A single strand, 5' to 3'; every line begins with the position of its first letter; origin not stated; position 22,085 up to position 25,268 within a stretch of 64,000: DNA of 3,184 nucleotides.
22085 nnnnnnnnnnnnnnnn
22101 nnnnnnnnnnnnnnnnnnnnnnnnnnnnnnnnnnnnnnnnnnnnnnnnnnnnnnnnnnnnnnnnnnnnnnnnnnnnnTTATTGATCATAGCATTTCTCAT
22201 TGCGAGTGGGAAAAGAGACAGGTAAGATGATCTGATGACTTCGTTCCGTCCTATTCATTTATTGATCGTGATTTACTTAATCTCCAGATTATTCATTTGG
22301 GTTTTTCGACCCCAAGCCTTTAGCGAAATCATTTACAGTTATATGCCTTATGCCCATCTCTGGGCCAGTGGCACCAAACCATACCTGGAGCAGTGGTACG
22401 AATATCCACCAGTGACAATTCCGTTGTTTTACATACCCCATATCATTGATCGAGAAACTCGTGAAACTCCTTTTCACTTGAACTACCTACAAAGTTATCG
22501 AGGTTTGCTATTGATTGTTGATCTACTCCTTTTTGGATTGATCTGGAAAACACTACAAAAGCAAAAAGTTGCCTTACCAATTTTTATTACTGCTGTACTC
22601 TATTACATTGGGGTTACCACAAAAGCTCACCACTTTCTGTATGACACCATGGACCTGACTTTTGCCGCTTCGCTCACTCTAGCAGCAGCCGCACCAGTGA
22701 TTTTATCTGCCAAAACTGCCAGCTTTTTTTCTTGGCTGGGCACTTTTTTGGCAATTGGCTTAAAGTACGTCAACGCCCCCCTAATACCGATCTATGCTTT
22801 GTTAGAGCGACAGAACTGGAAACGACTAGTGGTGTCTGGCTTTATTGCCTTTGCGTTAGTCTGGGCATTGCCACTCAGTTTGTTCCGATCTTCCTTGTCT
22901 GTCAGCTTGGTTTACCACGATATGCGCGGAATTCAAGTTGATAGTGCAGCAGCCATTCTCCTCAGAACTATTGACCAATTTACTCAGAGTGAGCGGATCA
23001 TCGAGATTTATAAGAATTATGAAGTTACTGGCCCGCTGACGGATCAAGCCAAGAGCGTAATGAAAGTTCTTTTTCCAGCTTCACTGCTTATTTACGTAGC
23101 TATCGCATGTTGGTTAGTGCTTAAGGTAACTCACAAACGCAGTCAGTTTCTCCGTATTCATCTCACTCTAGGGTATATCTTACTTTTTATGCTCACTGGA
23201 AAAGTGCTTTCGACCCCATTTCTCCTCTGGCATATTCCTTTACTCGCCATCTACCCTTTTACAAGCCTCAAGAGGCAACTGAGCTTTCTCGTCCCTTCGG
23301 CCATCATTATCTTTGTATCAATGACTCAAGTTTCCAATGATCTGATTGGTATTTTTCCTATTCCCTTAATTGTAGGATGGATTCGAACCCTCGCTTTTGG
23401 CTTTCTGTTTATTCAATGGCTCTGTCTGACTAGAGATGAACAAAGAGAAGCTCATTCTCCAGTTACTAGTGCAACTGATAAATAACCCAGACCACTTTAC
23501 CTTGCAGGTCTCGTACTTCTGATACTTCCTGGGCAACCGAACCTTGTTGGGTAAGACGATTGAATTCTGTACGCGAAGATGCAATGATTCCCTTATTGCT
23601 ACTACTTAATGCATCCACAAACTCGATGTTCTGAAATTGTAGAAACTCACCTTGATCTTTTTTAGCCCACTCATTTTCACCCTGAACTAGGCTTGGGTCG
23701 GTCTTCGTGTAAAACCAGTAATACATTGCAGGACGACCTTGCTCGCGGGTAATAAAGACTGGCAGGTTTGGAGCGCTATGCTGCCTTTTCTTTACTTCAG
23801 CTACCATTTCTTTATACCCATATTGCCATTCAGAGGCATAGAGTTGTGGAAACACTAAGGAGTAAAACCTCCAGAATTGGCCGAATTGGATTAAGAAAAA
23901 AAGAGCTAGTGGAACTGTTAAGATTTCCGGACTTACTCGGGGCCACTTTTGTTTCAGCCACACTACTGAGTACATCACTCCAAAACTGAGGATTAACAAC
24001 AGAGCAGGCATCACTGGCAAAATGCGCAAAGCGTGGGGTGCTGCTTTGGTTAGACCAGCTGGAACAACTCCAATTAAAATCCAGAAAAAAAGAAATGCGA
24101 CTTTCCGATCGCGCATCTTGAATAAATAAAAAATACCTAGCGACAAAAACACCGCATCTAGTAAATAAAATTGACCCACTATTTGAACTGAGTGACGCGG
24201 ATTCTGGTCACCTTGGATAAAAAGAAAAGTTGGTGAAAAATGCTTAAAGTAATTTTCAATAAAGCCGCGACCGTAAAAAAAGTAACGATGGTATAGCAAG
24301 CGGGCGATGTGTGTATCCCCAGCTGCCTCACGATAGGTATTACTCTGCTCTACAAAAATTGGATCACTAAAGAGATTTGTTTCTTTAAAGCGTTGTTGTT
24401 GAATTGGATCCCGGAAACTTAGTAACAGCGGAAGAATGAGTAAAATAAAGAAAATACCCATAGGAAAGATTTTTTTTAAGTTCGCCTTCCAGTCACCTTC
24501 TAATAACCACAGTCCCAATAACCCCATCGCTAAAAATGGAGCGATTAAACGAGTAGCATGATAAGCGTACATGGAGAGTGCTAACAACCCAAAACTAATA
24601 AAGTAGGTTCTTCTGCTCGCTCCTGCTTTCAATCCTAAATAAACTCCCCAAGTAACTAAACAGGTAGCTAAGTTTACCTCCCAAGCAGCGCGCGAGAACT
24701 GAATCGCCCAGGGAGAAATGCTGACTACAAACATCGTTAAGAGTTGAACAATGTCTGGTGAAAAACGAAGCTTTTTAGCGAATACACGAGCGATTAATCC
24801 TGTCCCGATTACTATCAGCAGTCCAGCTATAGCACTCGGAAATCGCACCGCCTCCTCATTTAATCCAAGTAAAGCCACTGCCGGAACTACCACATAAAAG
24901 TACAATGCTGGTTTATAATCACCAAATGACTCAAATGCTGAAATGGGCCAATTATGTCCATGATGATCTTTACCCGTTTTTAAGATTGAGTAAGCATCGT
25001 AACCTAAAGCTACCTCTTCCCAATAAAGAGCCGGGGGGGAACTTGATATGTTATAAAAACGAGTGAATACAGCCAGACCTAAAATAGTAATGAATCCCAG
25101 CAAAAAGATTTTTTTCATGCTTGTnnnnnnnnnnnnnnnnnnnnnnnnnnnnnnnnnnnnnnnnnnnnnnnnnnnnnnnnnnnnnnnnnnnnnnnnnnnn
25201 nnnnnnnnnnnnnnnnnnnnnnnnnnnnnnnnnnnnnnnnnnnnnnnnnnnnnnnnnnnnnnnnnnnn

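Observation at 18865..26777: Array of four PMT/ArnT-like paralogs with diversified catalytic-loop motifs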

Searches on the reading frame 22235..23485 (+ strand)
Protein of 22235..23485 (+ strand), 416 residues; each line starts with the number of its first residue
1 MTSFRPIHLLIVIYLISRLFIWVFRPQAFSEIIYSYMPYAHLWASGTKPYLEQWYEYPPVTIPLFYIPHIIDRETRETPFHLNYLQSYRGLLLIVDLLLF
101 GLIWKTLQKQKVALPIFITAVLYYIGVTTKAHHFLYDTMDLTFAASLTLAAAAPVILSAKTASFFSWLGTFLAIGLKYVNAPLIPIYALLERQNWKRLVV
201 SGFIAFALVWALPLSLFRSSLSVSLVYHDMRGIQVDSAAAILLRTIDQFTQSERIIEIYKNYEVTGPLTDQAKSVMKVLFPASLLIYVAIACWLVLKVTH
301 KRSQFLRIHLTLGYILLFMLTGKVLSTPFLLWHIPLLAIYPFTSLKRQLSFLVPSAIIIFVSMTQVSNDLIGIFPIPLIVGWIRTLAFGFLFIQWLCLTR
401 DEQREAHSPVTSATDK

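Call 3: search_protein_families(library=pfam, proteins=[window:22235-23485:+], max_evalue=0.01)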
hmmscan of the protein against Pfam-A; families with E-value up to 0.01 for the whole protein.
window:22235-23485:+ (416 aa): 0 families

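Call 4: search_protein_families(library=ncbifam, proteins=[window:22235-23485:+], max_evalue=0.01)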
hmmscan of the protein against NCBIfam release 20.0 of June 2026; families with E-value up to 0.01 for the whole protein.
window:22235-23485:+ (416 aa): 0 families

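Call 50: find_homologous_proteins(query=window:22235-23485:+, max_evalue=0.00001)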
Query window:22235-23485:+ (416 aa): 106 proteins with E <= 0.00001 among 8000 candidates.
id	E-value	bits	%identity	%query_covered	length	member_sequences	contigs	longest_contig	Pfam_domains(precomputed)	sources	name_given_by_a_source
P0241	2.4e-268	908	100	100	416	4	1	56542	-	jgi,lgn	-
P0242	2.1e-158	546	61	95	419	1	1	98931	-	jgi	jgi:hypothetical protein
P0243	1.9e-152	526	61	91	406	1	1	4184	-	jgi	jgi:hypothetical protein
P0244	3.1e-150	519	60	96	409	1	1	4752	-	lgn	-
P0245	4.4e-147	509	57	98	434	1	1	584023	-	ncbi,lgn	-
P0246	5.0e-142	492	58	95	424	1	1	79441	-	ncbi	-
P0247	6.6e-142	492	59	94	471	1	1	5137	-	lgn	-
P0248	5.2e-141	489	57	95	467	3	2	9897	-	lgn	-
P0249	6.8e-141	488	57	95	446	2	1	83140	-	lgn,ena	-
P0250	6.5e-140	485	55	93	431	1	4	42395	-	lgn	-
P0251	4.7e-139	482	55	95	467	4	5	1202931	-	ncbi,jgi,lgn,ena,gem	-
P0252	9.2e-139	481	55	95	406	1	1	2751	-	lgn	-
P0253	2.6e-138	480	53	97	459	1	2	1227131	-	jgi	jgi:hypothetical protein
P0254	5.2e-138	479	55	95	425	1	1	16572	-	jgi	jgi:hypothetical protein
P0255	1.0e-137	478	54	96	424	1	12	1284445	-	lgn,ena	-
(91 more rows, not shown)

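Call 57: predict_structure(alignment_id=A4)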
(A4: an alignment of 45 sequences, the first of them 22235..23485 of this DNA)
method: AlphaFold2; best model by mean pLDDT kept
length: 416 residues; sequences in the alignment: 45
mean_pLDDT: 91.9   pTM: 0.92
mean pLDDT of the five models: 91.9, 91.0, 90.2, 89.2, 89.1
residues with pLDDT >= 90: 318; 70-90: 81; 50-70: 14; < 50: 3
segments of 3 or more residues with pLDDT < 50: 414-416
pLDDT, mean of each block of 10 residues (from residue 1): 80 98 87 87 88 85 94 96 96 98 98 97 98 91 98 96 97 93 97 96 94 77 79 92 96 77 86 95 97 92 91 98 92 98 97 98 93 95 98 97 83 49
secondary structure, 60 per line:
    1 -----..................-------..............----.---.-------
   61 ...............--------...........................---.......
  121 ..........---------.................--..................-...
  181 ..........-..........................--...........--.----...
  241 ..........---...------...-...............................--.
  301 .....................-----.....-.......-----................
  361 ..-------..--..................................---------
elements in order: H6-23 H31-44 H61-75 H84-110 H114-130 H140-156 H159-176 H178-190 H192-217 H220-230 H238-250 E254-256 E263-265 H267-297 H300-321 H327-331 H333-339 H345-362 H376-407

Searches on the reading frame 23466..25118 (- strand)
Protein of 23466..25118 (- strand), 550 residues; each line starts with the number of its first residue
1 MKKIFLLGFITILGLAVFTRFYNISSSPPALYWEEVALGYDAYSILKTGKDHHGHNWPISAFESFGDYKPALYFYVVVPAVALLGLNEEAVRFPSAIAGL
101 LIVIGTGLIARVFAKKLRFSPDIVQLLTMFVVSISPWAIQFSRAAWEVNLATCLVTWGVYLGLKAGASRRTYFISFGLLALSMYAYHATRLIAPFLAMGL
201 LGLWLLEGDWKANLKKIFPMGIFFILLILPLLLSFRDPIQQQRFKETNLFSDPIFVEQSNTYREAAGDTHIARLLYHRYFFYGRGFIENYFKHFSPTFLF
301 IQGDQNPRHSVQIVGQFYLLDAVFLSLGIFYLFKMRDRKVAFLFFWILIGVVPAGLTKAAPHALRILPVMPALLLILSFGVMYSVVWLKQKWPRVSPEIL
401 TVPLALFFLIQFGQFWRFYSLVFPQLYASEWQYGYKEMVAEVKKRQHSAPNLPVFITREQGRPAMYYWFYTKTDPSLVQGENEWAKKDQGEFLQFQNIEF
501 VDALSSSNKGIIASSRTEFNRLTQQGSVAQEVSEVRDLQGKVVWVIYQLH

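Call 3: search_protein_families(library=pfam, proteins=[window:23466-25118:-], max_evalue=0.01)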
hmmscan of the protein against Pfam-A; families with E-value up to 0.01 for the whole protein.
window:23466-25118:- (550 aa): 0 families

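Call 4: search_protein_families(library=ncbifam, proteins=[window:23466-25118:-], max_evalue=0.01)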
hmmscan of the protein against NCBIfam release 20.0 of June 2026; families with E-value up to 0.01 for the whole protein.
window:23466-25118:- (550 aa): 1 family
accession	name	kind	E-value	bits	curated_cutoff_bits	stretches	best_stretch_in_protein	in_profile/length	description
TIGR02454.1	ECF_T_CbiQ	equivalog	0.0072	16.1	111.8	1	172-236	7-70/200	cobalt ECF transporter T component CbiQ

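Call 17: find_related_loci(query=window:23466-25118:-, collection=genome_contigs, flank=10000)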
Query window:23466-25118:- (550 aa) in genome_contigs; peptide patterns used: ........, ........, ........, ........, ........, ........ (x = any residue, [..] = any of these).
70 stretches matched a pattern; 32 encode a relative of the query (tblastn E <= 1e-3); 32 distinct loci.
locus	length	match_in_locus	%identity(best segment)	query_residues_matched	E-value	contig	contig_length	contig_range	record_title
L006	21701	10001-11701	49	2-546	5e-165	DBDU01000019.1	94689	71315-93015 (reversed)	MAG TPA_asm: Patescibacteria group bacterium UBA924 UBA924_contig_528, whole genome shotgun sequence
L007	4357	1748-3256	49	2-507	2e-162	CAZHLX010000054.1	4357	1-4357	MAG TPA_asm: uncultured Pseudomonadales bacterium isolate SRP167671_co2_247 genome assembly, contig: NODE_22507_length_4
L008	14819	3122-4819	45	1-550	1e-148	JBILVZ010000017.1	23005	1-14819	MAG: Methylococcaceae bacterium isolate ME2018-08-25_3300042355_group8_bin66 Rohwer_bin1527_scaffold_529_c1, whole genom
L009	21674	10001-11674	45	9-544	7e-149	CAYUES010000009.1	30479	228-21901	MAG TPA_asm: uncultured Pseudomonadales bacterium isolate SRP329715_co2_11 genome assembly, contig: NODE_3132_length_304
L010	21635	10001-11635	45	12-548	8e-147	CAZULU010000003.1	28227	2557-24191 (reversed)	MAG TPA_asm: uncultured Pseudomonadales bacterium isolate SRP193661_co1_10 genome assembly, contig: NODE_1726_length_282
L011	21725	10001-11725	46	2-550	9e-146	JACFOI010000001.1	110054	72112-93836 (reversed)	MAG: Patescibacteria group bacterium isolate BROCD046 NODE_205_length_110054_cov_8.181793, whole genome shotgun sequence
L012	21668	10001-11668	44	7-550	4e-142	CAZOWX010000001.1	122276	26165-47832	MAG TPA_asm: uncultured Pseudomonadales bacterium isolate SRP286056_co2_574 genome assembly, contig: NODE_123_length_122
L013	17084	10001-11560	43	2-513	2e-137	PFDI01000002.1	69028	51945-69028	MAG: Candidatus Pacebacteria bacterium CG10_big_fil_rev_8_21_14_0_10_44_54 CG10_8_21_14_0.10_scaffold_675_c, whole genom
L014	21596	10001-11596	45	1-517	3e-135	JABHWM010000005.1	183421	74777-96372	MAG: Candidatus Paceibacterota bacterium isolate SI047_bin131 k141_258894, whole genome shotgun sequence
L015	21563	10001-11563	43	2-523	4e-135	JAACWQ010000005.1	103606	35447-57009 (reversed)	MAG: Candidatus Paceibacterota bacterium isolate CG_2015-01t_44_17 CG_2015-01t_curated_scaffold_48, whole genome shotgun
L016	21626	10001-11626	41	2-544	2e-128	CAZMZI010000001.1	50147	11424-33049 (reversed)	MAG TPA_asm: uncultured Pseudomonadales bacterium isolate SRP192515_co1_162 genome assembly, contig: NODE_489_length_501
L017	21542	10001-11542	45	16-509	4e-125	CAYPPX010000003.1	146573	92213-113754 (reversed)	MAG TPA_asm: uncultured Pseudomonadales bacterium isolate SRP093185_co1_36 genome assembly, contig: NODE_15_length_14657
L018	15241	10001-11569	44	2-508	4e-123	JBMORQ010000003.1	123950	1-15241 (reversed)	MAG: Patescibacteria group bacterium isolate Betzabe_MAG184 MAG184_3, whole genome shotgun sequence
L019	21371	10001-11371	35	1-470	8e-85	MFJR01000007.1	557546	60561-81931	MAG: Candidatus Gottesmanbacteria bacterium RIFCSPLOWO2_01_FULL_39_12b rifcsplowo2_01_scaffold_21, whole genome shotgun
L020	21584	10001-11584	34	16-510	2e-84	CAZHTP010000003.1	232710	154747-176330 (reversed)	MAG TPA_asm: uncultured Gammaproteobacteria bacterium isolate SRP192515_co2_50 genome assembly, contig: NODE_21_length_2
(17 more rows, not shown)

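Call 22: find_homologous_proteins(query=window:23466-25118:-, max_evalue=1e-10)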
Query window:23466-25118:- (550 aa): 1962 proteins with E <= 1e-10 among 8000 candidates; the best 120 are listed.
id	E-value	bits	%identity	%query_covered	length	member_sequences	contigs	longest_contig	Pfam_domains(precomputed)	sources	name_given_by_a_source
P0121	0.0e+0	1246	100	100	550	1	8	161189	-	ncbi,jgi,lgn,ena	-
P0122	6.2e-176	604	51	99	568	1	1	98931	PF13231.13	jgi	jgi:4-amino-4-deoxy-L-arabinose transferase-like glycosyltransferase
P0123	9.8e-174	597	52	99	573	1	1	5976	-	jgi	jgi:4-amino-4-deoxy-L-arabinose transferase-like glycosyltransferase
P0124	1.3e-171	590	49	100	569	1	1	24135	PF13231.13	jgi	jgi:4-amino-4-deoxy-L-arabinose transferase-like glycosyltransferase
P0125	1.0e-168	580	48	99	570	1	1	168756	-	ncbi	-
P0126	4.0e-167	575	48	100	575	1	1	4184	PF13231.13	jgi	jgi:4-amino-4-deoxy-L-arabinose transferase-like glycosyltransferase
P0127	3.1e-166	572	48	100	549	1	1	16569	PF13231.13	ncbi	-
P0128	4.9e-166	572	49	99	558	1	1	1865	-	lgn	-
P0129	3.6e-162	559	49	99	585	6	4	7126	-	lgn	-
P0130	5.6e-161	555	47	100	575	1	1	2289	-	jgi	jgi:hypothetical protein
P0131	2.6e-159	549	50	91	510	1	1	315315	-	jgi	jgi:4-amino-4-deoxy-L-arabinose transferase-like glycosyltransferase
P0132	1.8e-158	547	48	100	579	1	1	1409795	-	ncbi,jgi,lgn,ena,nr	ncbi:MAG TPA: hypothetical protein VD999_04725 [Vitreimonas sp.]|nr:hypothetical protein [Vitreimona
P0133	3.6e-158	546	50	91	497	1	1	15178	PF13231.13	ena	-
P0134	3.7e-158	546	49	91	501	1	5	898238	PF13231.13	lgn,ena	-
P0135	4.0e-158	545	50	91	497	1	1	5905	-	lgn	-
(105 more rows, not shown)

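Call 34: predict_structure(alignment_id=A3)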
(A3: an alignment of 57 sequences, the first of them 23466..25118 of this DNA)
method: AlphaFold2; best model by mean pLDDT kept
length: 550 residues; sequences in the alignment: 57
mean_pLDDT: 95.1   pTM: 0.94
mean pLDDT of the five models: 95.1, 94.7, 94.0, 93.7, 93.5
residues with pLDDT >= 90: 495; 70-90: 55; 50-70: 0; < 50: 0
segments of 3 or more residues with pLDDT < 50: none
pLDDT, mean of each block of 10 residues (from residue 1): 95 98 96 95 96 90 85 95 98 98 99 93 97 98 96 98 90 97 97 97 93 93 96 89 88 95 97 96 97 98 96 95 98 95 98 96 97 98 93 89 92 97 96 97 97 96 96 97 88 93 93 97 95 97 97
secondary structure, 60 per line:
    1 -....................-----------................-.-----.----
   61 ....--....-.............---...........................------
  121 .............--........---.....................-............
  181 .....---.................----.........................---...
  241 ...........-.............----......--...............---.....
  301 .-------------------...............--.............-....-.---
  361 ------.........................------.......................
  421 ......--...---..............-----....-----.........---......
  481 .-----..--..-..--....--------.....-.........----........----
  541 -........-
elements in order: H2-21 H33-48 E61-64 E67-70 H72-84 H88-114 H121-133 H136-143 H147-167 H169-185 H189-205 H210-234 H238-247 H253-265 H270-275 H278-292 H296-301 H321-335 H338-350 H352-355 H367-391 H398-426 H435-448 E454-457 H463-471 H475-481 E498-501 E510-514 H516-524 E529-536 E542-549

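Call 36: fold_search(model_id=the predicted structure, library=pdb)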
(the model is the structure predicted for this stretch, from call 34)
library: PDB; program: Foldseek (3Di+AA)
matches with E <= 10: 469; with E <= 0.001: 25
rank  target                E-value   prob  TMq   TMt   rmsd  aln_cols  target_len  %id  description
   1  5f15                  1.6e-07  1.00  0.54  0.55  10.5       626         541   12  Crystal Structure of ArnT from Cupriavidus metallidurans bound to Undecaprenyl phosphate (released 2016-02-17)
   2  5ezm                  1.6e-07  1.00  0.53  0.54  10.6       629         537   12  Crystal Structure of ArnT from Cupriavidus metallidurans in the apo state (released 2016-02-17)
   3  7e9s_A                1.6e-06  1.00  0.48  0.32  12.5       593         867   13  Archaeal oligosaccharyltransferase AglB from Archaeoglobus fulgidus in complex with an inhibitory peptide and a dolich (released 2021-09-08)
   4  6gxc_A                2.6e-06  1.00  0.49  0.40   8.8       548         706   12  Bacterial oligosaccharyltransferase PglB in complex with an inhibitory peptide and a reactive lipid-linked oligosaccha (released 2018-11-14)
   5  8b6l_I                4.1e-06  1.00  0.52  0.43  12.4       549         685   12  Subtomogram average of the human Sec61-TRAP-OSTA-translocon (released 2022-12-07)
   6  5ogl_A                5.3e-06  1.00  0.49  0.39   9.3       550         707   12  Structure of bacterial oligosaccharyltransferase PglB in complex with an acceptor peptide and an lipid-linked oligosac (released 2017-10-25)
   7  6s7o_A                8.5e-06  1.00  0.52  0.45  12.5       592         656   11  Cryo-EM structure of human oligosaccharyltransferase complex OST-A (released 2019-12-18)
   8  9n9j_I                8.8e-06  1.00  0.45  0.37  14.4       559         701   11  Structure of a GRP94 folding intermediate engaged with a CCDC134- and FKBP11-bound secretory translocon (released 2025-11-19)
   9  6ezn_F                9.2e-06  1.00  0.49  0.43  11.6       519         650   12  Cryo-EM structure of the yeast oligosaccharyltransferase (OST) complex (released 2018-01-17)
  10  6s7t_A                9.6e-06  1.00  0.50  0.40  11.8       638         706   11  Cryo-EM structure of human oligosaccharyltransferase complex OST-B (released 2019-12-18)
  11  3wak                  1.2e-05  1.00  0.47  0.31  12.9       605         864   14  Crystal structure of the Archaeoglobus fulgidus oligosaccharyltransferase (O29867_ARCFU) in the apo form (released 2013-10-30)
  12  9s6u_A                1.8e-05  1.00  0.46  0.46  12.5       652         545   13  Ternary cryo-EM structure of human ALG9 with Dol25-PP-GlcNAc2Man8, Dol25-P-Man and Fab (released 2026-03-18)
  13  9s6t_A                2.7e-05  1.00  0.55  0.62   7.3       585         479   12  Ternary cryo-EM structure of chicken ALG12 with Dol25-PP-GlcNAc2Man7, Dol25-P-Man, and Fab (released 2026-03-18)
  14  3waj                  2.7e-05  1.00  0.45  0.33  12.3       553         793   10  Crystal structure of the Archaeoglobus fulgidus oligosaccharyltransferase (O29867_ARCFU) complex with Zn and sulfate (released 2013-10-30)
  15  9i5k_A                2.8e-05  1.00  0.44  0.49  12.3       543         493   14  Structure of the Chaetomium thermophilum Pmt4 homodimer (C2 symmetry) (released 2025-12-24)
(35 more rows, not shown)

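Call 66: search_protein_representatives(alignment_id=A3)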
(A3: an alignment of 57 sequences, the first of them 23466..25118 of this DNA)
Query: 57 sequences, 565 profile positions. Proteins with E-value up to 0.001 (for the whole library): 31414; up to 1e-10: 14825; up to 1e-30: 6725. The best 150 are listed.
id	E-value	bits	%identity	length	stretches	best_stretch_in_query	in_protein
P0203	1.3e-211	720.8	-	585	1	1-563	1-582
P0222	1.5e-207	707.3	-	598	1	1-564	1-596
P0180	1.7e-207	707.1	-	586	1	4-564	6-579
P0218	4.4e-207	705.8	-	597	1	6-561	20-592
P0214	8.8e-207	704.8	-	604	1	6-563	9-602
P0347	1.6e-205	700.7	-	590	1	6-562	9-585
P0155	2.1e-205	700.3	-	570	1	6-564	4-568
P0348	3.9e-204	696.1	-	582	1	9-564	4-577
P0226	9.6e-200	681.6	-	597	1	7-562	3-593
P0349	1.1e-198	678.1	-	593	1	6-562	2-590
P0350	3.4e-195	666.5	-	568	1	6-563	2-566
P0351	1.2e-192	658.1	-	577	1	6-564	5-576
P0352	3.4e-192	656.6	-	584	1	4-563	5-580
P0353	5.7e-192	655.9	-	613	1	4-564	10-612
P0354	9.5e-190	648.6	-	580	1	4-563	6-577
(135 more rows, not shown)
